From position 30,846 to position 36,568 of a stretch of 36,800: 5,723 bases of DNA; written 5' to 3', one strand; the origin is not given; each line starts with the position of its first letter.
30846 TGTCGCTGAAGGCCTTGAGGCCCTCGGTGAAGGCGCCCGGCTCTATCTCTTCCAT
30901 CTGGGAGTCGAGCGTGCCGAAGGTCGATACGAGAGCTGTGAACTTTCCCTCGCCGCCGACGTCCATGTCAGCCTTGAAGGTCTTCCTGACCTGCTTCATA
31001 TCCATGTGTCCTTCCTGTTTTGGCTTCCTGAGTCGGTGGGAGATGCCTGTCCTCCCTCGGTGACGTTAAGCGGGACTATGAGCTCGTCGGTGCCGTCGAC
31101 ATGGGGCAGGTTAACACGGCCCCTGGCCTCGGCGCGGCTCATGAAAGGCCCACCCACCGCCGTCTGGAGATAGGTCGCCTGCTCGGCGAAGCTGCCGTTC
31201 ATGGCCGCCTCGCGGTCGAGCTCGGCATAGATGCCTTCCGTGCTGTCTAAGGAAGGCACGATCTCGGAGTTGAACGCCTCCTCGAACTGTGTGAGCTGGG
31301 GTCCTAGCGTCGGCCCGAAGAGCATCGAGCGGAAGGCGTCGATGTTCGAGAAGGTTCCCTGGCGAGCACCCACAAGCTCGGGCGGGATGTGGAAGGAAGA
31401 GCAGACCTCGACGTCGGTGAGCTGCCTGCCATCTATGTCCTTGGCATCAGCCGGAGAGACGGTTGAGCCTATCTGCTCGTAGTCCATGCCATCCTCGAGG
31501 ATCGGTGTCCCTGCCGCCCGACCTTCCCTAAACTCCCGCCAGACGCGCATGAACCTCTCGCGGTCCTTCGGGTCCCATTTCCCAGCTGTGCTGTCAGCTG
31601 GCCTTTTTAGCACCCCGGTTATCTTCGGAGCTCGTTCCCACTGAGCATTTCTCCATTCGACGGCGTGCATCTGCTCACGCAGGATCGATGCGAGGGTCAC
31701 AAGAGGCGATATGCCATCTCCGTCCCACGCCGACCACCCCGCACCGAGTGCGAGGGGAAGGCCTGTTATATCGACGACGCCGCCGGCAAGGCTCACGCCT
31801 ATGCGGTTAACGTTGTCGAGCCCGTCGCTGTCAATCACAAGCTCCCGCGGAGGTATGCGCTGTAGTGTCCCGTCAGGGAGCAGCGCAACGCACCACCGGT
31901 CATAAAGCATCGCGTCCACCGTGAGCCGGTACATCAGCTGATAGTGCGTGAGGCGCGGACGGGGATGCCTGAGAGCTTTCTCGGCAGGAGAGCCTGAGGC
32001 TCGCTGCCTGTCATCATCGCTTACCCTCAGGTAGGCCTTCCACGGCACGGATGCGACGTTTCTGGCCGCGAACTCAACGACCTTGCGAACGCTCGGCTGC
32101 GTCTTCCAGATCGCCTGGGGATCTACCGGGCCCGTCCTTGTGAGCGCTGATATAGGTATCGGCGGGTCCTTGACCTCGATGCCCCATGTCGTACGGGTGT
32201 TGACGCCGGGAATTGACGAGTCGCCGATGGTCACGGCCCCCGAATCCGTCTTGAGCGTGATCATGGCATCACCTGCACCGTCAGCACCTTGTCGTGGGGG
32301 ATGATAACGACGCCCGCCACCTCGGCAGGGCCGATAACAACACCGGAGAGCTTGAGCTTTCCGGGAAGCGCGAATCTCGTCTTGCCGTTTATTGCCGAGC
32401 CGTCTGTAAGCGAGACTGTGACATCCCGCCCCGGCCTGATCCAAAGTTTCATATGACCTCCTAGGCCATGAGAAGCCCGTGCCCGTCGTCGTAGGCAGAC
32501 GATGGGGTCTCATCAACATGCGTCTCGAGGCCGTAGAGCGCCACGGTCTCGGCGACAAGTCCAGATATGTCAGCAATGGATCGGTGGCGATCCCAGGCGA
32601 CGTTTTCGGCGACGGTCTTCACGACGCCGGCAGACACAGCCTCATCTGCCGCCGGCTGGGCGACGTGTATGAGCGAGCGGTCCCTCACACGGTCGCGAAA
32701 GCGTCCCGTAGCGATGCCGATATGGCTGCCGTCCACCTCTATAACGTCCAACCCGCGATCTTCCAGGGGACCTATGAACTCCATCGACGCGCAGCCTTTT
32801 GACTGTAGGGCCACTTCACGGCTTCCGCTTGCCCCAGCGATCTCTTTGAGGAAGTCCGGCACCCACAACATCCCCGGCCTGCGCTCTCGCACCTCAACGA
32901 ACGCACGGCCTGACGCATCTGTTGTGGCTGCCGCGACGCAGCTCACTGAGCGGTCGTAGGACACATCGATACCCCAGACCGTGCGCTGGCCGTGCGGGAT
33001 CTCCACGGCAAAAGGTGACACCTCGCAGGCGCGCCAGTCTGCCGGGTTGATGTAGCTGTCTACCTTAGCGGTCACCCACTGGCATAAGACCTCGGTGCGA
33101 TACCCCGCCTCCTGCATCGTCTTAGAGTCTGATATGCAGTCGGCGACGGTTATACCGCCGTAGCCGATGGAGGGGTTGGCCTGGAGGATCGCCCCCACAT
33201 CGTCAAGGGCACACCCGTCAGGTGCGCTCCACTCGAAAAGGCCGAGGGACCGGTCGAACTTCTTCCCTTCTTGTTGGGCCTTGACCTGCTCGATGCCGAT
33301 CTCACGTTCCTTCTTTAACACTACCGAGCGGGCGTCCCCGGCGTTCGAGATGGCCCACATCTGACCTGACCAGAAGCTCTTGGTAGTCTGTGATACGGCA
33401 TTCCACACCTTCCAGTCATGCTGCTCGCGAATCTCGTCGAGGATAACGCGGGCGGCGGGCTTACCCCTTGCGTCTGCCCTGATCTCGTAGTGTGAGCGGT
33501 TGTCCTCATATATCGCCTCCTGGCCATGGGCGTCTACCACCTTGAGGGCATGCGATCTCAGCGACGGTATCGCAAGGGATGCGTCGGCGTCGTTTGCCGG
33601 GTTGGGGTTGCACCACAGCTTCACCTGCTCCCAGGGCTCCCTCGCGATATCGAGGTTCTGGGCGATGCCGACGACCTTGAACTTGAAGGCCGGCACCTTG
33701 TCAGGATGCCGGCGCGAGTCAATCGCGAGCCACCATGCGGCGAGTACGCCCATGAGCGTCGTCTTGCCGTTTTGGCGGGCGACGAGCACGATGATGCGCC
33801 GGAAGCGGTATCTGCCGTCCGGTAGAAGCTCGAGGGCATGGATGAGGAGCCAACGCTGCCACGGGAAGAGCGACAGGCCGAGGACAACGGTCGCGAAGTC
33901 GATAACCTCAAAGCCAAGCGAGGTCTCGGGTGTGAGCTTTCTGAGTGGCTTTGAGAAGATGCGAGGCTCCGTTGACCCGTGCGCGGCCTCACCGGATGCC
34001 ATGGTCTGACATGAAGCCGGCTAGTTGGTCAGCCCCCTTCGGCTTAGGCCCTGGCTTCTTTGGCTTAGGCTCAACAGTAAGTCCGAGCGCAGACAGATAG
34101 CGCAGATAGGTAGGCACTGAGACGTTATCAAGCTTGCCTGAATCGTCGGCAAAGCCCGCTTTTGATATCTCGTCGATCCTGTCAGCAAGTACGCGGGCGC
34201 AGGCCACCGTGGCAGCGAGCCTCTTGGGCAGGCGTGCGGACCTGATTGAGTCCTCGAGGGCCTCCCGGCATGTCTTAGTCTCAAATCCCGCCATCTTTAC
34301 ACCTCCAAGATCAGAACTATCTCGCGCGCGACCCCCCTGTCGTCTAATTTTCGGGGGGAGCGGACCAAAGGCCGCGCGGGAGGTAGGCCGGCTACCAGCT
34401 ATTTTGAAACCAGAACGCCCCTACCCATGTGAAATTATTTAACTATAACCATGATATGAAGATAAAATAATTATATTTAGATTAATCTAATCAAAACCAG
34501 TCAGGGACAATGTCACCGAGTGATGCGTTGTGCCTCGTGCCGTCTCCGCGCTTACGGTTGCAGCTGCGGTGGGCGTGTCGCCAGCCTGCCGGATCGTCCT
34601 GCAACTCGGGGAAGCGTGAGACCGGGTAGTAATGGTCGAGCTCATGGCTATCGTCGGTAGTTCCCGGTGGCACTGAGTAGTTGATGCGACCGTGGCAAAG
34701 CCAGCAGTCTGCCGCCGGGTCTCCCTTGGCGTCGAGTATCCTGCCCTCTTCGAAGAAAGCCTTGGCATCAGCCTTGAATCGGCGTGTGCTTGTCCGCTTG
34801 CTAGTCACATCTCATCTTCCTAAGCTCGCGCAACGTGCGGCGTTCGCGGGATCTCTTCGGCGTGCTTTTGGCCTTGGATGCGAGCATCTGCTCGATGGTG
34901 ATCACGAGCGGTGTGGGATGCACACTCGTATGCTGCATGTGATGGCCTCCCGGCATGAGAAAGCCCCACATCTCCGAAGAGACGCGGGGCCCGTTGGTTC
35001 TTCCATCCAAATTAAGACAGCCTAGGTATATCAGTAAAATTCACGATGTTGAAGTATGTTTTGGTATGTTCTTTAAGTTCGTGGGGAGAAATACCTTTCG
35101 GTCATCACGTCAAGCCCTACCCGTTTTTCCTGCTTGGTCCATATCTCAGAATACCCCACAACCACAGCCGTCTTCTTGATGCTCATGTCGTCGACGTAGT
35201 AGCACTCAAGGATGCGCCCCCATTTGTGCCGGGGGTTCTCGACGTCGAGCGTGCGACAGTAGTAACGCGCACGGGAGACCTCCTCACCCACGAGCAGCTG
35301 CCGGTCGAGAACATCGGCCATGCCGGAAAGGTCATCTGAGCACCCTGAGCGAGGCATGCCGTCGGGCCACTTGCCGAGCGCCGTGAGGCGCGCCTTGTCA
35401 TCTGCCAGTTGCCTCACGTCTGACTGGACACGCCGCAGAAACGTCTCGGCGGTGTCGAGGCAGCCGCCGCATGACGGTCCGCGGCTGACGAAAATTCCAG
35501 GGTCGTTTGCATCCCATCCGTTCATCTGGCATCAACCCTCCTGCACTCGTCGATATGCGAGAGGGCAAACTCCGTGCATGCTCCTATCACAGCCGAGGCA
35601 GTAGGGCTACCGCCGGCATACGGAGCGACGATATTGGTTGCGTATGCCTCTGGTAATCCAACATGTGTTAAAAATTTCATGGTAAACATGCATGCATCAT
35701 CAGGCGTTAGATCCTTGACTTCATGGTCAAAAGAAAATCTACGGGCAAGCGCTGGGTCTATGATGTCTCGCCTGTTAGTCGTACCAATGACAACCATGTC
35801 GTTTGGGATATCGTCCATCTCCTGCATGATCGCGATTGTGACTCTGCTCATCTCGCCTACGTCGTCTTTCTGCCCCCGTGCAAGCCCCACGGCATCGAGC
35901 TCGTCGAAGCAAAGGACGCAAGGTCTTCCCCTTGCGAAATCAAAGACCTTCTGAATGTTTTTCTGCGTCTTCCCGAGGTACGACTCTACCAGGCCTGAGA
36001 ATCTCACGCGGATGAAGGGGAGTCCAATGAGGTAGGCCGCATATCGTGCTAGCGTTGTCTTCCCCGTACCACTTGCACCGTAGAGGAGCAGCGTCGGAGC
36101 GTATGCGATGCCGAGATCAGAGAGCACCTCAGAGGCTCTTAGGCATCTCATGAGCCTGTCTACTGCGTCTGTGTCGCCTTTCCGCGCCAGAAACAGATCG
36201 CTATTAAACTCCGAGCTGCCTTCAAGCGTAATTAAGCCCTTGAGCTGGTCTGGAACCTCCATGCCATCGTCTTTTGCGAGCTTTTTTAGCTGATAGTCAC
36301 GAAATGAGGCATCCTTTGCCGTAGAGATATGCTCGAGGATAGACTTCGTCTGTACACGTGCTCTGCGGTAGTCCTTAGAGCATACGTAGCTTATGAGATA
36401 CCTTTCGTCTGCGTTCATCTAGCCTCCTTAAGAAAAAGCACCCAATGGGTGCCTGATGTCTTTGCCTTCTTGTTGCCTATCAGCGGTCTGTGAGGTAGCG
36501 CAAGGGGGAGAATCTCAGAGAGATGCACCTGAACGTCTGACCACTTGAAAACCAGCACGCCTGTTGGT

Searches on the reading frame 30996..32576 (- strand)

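Call 72: search_protein_families(library=phrogs, proteins=[window:30996-32576:-], max_evalue=0.00001)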
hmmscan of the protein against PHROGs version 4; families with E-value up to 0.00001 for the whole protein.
window:30996-32576:- (526 aa): 6 families
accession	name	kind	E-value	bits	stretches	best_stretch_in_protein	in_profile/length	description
phrog_2662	-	head and packaging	2.7e-70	238.8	1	146-517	53-432/717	portal protein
phrog_12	-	head and packaging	2.3e-51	176.6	1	148-514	81-439/646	portal protein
phrog_5929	-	head and packaging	6.6e-21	75.7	1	331-518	24-212/228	portal protein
phrog_11323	-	unknown function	1.8e-08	35.6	1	406-513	7-114/130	-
phrog_21454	-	unknown function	6.1e-06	26.6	1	350-500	24-170/320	-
phrog_2271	-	head and packaging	8.4e-06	24.8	0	346-500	243-393/859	portal protein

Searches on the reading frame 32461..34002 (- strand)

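Call 72: search_protein_families(library=phrogs, proteins=[window:32461-34002:-], max_evalue=0.00001)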
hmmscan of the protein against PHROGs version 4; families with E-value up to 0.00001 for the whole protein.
window:32461-34002:- (513 aa): 3 families
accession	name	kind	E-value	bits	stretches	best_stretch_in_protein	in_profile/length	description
phrog_9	-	head and packaging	3.1e-77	262.2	1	7-506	59-678/812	terminase large subunit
phrog_2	-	head and packaging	3.9e-18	66.6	1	44-425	265-534/807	terminase large subunit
phrog_4914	-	head and packaging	8.3e-09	36.3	1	44-151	80-182/213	terminase large subunit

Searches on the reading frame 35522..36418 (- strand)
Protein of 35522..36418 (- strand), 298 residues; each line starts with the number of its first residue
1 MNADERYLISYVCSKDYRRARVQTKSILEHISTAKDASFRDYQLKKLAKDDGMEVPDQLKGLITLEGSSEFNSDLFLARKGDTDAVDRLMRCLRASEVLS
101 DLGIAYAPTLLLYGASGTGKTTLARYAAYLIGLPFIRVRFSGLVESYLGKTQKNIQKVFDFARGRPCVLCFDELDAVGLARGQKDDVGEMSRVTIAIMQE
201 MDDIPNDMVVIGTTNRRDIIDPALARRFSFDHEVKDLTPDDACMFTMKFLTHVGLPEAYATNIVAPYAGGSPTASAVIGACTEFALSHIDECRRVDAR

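Call 33: search_protein_families(library=pfam, proteins=[window:35522-36418:-], max_evalue=0.001)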
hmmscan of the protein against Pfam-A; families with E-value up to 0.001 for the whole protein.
window:35522-36418:- (298 aa): 3 families
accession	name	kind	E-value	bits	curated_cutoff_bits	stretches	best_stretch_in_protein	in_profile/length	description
PF00004.35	AAA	-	2.6e-29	102.8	21.2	1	110-232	1-127/131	ATPase family associated with various cellular activities (AAA)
PF07728.20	AAA_5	-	5.6e-06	26.8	22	1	110-228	2-139/139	AAA domain (dynein-related subfamily)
PF13191.12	AAA_16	-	4.8e-05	24.4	32.6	0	107-128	24-45/167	AAA ATPase domain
